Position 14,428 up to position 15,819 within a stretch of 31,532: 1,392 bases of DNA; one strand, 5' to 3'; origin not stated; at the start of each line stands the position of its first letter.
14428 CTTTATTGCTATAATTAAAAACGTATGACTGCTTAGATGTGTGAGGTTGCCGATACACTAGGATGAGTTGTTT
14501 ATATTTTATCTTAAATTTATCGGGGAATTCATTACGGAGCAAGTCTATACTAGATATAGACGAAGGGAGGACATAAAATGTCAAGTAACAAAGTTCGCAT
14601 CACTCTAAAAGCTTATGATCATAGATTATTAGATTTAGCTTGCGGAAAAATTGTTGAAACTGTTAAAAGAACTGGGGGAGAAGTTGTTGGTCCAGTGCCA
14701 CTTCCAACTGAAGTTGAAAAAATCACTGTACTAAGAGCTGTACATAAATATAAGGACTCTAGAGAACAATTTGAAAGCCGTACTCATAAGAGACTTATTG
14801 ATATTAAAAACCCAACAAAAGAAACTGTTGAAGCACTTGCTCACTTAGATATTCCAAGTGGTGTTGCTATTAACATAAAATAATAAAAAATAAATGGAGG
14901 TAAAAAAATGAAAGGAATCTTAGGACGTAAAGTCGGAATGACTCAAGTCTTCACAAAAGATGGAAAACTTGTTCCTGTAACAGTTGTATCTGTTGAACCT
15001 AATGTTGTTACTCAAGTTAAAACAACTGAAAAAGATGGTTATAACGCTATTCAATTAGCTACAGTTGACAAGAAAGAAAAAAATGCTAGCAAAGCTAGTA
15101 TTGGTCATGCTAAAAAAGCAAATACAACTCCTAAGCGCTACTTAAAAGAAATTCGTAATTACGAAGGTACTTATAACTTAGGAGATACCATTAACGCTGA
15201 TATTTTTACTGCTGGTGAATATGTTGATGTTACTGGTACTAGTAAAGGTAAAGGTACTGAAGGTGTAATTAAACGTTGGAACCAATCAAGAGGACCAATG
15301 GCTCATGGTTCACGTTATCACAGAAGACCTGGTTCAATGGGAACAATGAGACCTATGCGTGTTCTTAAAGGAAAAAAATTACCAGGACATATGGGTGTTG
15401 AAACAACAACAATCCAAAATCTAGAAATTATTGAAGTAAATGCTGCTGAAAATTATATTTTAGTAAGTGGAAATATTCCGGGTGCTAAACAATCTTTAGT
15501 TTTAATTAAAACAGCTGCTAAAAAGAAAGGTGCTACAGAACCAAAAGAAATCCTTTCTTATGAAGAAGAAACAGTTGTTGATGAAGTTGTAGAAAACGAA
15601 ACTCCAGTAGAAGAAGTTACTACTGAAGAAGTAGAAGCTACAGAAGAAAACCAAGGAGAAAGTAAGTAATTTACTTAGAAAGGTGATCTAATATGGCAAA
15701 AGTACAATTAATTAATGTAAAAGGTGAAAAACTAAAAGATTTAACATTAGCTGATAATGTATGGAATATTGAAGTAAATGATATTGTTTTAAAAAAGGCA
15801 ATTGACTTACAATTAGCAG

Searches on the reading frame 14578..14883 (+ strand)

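Call 57: search_protein_families(library=pfam, proteins=[window:14578-14883:+])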
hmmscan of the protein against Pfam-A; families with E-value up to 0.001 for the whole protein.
window:14578-14883:+ (101 aa): 1 family
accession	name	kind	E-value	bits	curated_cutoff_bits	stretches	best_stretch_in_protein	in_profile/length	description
PF00338.27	Ribosomal_S10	-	1.8e-35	121.5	21.2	1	7-101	1-98/98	Ribosomal protein S10p/S20e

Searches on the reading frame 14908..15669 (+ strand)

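Call 57: search_protein_families(library=pfam, proteins=[window:14908-15669:+])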
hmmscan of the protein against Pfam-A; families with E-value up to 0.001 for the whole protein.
window:14908-15669:+ (253 aa): 1 family
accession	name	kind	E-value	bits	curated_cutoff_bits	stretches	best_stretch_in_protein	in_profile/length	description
PF00297.29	Ribosomal_L3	-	3.3e-19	69.6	22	1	97-180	209-291/369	Ribosomal protein L3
